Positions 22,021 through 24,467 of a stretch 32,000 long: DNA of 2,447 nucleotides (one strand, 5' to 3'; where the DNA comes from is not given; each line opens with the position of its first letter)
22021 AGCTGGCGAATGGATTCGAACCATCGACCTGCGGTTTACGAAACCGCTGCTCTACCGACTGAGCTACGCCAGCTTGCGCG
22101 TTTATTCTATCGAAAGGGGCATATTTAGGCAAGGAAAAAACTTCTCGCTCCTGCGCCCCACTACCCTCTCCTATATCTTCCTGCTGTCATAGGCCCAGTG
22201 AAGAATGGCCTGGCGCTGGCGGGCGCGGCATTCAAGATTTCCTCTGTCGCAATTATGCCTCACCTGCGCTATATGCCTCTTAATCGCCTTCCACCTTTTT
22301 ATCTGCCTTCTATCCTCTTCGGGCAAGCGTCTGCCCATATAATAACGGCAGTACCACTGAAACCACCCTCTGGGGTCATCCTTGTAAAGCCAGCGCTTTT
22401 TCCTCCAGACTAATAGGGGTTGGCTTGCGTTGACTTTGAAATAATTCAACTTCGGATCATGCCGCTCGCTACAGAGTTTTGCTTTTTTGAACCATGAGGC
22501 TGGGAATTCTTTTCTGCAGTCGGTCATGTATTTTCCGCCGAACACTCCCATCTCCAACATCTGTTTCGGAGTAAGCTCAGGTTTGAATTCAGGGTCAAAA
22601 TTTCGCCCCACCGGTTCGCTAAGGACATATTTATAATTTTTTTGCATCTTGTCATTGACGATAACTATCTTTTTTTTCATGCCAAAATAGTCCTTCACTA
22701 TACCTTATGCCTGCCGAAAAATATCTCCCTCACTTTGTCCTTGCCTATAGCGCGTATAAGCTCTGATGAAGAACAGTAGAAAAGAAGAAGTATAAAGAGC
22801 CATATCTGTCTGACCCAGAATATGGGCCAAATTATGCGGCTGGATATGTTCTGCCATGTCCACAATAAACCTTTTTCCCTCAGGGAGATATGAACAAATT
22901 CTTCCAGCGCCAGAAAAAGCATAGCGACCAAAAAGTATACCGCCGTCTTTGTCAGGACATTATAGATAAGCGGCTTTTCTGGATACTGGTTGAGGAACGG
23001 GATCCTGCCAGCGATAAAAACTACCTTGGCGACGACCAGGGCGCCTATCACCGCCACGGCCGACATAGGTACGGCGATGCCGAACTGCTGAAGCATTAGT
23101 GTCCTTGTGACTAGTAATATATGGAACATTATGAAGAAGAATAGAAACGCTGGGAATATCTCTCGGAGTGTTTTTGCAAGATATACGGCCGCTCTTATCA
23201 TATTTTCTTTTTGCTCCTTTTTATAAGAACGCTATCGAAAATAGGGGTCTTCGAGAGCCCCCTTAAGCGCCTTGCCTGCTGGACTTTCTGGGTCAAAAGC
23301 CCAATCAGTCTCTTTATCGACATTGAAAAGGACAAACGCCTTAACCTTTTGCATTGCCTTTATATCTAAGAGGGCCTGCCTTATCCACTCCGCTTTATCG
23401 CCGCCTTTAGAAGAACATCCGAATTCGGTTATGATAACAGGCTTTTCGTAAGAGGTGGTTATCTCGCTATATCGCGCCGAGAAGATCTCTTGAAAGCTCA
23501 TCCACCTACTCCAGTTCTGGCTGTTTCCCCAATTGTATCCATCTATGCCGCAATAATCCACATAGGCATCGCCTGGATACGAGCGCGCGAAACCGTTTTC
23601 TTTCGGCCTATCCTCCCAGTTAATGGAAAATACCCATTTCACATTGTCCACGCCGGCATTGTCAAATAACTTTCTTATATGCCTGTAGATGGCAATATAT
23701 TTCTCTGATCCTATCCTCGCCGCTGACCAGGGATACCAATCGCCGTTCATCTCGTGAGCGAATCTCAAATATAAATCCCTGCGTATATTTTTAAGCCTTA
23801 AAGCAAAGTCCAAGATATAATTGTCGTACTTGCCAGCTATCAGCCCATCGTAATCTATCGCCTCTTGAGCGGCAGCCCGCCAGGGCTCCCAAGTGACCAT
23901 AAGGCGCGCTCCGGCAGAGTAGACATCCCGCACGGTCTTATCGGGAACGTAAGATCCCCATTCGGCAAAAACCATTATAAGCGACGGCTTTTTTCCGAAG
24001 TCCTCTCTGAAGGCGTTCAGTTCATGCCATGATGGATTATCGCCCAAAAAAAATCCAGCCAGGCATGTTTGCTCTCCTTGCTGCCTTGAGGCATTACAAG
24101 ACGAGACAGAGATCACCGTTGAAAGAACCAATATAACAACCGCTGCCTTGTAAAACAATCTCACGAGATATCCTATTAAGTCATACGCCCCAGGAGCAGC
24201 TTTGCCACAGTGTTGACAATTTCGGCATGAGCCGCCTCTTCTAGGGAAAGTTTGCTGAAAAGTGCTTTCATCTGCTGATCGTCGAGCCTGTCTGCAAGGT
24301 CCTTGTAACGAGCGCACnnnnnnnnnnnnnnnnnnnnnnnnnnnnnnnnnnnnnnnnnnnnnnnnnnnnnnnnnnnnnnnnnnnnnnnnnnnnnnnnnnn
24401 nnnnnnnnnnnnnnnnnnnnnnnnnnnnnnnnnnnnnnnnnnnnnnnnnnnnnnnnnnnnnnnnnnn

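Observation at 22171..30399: Uncharacterised synthase-dependent exopolysaccharide locus with an atypical accessory gene set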

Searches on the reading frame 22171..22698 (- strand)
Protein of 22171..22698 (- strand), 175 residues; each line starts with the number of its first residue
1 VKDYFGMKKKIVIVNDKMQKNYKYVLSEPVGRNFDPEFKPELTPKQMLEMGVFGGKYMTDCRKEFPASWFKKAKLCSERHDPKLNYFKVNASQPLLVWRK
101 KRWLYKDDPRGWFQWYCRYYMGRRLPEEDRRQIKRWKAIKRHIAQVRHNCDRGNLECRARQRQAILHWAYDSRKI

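Call 3: search_protein_families(library=pfam, proteins=[window:22171-22698:-], max_evalue=0.01)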
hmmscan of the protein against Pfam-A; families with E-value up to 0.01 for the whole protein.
window:22171-22698:- (175 aa): 0 families

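Call 4: search_protein_families(library=ncbifam, proteins=[window:22171-22698:-], max_evalue=0.01)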
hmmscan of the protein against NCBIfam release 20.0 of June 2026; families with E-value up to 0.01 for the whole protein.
window:22171-22698:- (175 aa): 0 families

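Call 51: search_solved_structures(query=window:22171-22680:-, max_evalue=1, show_alignments=1)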
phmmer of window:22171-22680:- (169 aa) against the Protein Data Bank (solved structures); distinct sequences matched with E-value up to 1: 0.

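Call 62: search_protein_families(library=phrogs, proteins=[window:22171-22680:-], max_evalue=0.01)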
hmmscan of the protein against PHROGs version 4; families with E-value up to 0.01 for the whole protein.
window:22171-22680:- (169 aa): 0 families

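Call 83: list_cluster_members(proteins=[window:22171-22680:-, window:22698-23201:-, window:28736-29314:-, window:29338-30300:-, window:23232-24164:-, window:26178-28715:-, window:24369-24608:-])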
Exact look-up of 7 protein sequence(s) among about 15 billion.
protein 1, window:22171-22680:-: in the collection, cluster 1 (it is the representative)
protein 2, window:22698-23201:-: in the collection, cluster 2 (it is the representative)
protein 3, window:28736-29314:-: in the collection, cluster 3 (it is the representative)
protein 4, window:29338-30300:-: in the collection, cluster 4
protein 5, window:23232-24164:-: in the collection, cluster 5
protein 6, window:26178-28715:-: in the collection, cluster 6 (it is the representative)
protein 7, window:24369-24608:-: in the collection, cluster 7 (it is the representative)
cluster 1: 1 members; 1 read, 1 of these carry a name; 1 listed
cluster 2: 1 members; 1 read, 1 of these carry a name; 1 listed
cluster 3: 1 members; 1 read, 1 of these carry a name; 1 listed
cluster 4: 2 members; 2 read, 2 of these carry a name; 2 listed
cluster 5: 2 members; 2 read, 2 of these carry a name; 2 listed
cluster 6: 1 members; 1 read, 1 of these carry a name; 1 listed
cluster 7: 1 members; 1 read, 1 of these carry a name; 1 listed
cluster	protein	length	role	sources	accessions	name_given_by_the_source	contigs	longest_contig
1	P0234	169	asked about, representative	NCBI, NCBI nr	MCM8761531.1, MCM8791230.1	MAG: hypothetical protein NC938_06005 [Candidatus Omnitrophica bacterium] | hypothetical protein [Candidatus Omnitrophota bacterium]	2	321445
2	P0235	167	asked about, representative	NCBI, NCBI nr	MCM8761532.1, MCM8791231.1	MAG: hypothetical protein NC938_06010 [Candidatus Omnitrophica bacterium] | hypothetical protein [Candidatus Omnitrophota bacterium]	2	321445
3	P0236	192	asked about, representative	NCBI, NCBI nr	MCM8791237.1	MAG: hypothetical protein NC938_06040 [Candidatus Omnitrophica bacterium] | hypothetical protein [Candidatus Omnitrophota bacterium]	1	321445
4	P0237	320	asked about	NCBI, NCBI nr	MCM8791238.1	MAG: hypothetical protein NC938_06045 [Candidatus Omnitrophica bacterium] | hypothetical protein [Candidatus Omnitrophota bacterium]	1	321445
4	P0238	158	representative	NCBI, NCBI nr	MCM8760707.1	MAG: hypothetical protein NC933_00990 [Candidatus Omnitrophica bacterium] | hypothetical protein [Candidatus Omnitrophota bacterium]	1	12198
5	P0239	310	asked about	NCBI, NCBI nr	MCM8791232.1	MAG: endoglucanase [Candidatus Omnitrophica bacterium] | endoglucanase [Candidatus Omnitrophota bacterium]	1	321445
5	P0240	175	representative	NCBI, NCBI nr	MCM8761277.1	MAG: glycoside hydrolase family 26 protein, partial [Candidatus Omnitrophica bacterium] | glycoside hydrolase family 26 protein [Candidatus Omnitrophota bacterium]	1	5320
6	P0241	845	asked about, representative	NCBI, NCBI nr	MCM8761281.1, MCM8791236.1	MAG: tetratricopeptide repeat protein [Candidatus Omnitrophica bacterium] | tetratricopeptide repeat protein [Candidatus Omnitrophota bacterium]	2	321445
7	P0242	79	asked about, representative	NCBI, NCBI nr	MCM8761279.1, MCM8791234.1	MAG: hypothetical protein NC938_06025 [Candidatus Omnitrophica bacterium] | hypothetical protein [Candidatus Omnitrophota bacterium]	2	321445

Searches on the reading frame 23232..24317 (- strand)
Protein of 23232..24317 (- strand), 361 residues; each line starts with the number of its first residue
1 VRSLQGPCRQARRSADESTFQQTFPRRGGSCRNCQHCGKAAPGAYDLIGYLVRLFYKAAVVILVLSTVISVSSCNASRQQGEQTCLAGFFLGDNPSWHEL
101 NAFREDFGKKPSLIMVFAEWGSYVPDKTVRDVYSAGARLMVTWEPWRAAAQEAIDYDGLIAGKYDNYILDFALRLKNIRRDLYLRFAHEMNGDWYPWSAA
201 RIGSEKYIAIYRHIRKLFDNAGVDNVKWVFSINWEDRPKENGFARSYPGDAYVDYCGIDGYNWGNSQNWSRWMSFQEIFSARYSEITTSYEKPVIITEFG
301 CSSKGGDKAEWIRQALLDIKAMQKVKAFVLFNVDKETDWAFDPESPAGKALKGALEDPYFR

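Call 3: search_protein_families(library=pfam, proteins=[window:23232-24317:-], max_evalue=0.01)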
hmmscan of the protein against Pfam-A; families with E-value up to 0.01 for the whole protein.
window:23232-24317:- (361 aa): 2 families
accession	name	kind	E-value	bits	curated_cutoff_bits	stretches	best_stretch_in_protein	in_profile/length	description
PF02156.21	Glyco_hydro_26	-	4.1e-14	53.1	20.2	1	152-298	125-271/311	Glycosyl hydrolase family 26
PF02979.21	NHase_alpha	-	0.0021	17.9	27.2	1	85-159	99-171/184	Nitrile hydratase, alpha chain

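Call 4: search_protein_families(library=ncbifam, proteins=[window:23232-24317:-], max_evalue=0.01)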
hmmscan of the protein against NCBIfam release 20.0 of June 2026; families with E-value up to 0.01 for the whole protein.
window:23232-24317:- (361 aa): 0 families

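Call 10: search_solved_structures(query=window:23232-24317:-, max_evalue=1, show_alignments=2)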
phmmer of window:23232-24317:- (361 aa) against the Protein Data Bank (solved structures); distinct sequences matched with E-value up to 1: 38.
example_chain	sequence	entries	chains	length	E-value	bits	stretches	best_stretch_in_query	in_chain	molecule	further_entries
2bv9_A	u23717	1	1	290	1.3e-55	192.2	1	87-350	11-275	ENDOGLUCANASE H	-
2bvd_A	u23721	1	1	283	4.9e-55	190.2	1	87-347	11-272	ENDOGLUCANASE H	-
2v3g_A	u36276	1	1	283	5.4e-55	190.1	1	87-347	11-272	ENDOGLUCANASE H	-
2vi0_A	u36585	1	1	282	6.7e-55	189.8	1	87-347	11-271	Endoglucanase H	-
2cip_A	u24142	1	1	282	1.3e-54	188.9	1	87-347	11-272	ENDOGLUCANASE H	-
2cit_A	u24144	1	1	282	3.6e-54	187.4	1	87-347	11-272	ENDOGLUCANASE H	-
6zpl_C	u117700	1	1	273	3.9e-54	187.3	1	88-347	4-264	Endoglucanase H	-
7xp4_R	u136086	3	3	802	2e-53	184.9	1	87-347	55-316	Endoglucanase H,Taste receptor type 2 member 46,Endoglucanase H,Taste receptor type 2 memb | Endoglucanase H,Taste receptor type 2 member 46,Bitter taste recept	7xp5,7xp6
8xvi_R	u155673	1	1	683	2e-53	184.9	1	87-347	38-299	Endoglucanase H,Endothelin-1 receptor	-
8xvj_R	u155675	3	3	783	2.2e-53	184.8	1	87-352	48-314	Endoglucanase H,Endothelin-1 receptor,Soluble cytochrome b562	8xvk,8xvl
4yn5_A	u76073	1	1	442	2.9e-12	49.4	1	184-309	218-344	Mannan endo-1,4-beta-mannosidase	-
4zxo_A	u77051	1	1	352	2.8e-09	39.6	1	167-317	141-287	Glycosyl hydrolase family 26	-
2bvt_A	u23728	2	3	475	2.8e-09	39.6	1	182-322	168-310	BETA-1,4-MANNANASE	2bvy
2x2y_A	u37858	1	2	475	2.9e-09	39.6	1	182-322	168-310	MAN26A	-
3tp4_A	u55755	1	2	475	8.1e-09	38.1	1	182-322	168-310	computational Design of Enzyme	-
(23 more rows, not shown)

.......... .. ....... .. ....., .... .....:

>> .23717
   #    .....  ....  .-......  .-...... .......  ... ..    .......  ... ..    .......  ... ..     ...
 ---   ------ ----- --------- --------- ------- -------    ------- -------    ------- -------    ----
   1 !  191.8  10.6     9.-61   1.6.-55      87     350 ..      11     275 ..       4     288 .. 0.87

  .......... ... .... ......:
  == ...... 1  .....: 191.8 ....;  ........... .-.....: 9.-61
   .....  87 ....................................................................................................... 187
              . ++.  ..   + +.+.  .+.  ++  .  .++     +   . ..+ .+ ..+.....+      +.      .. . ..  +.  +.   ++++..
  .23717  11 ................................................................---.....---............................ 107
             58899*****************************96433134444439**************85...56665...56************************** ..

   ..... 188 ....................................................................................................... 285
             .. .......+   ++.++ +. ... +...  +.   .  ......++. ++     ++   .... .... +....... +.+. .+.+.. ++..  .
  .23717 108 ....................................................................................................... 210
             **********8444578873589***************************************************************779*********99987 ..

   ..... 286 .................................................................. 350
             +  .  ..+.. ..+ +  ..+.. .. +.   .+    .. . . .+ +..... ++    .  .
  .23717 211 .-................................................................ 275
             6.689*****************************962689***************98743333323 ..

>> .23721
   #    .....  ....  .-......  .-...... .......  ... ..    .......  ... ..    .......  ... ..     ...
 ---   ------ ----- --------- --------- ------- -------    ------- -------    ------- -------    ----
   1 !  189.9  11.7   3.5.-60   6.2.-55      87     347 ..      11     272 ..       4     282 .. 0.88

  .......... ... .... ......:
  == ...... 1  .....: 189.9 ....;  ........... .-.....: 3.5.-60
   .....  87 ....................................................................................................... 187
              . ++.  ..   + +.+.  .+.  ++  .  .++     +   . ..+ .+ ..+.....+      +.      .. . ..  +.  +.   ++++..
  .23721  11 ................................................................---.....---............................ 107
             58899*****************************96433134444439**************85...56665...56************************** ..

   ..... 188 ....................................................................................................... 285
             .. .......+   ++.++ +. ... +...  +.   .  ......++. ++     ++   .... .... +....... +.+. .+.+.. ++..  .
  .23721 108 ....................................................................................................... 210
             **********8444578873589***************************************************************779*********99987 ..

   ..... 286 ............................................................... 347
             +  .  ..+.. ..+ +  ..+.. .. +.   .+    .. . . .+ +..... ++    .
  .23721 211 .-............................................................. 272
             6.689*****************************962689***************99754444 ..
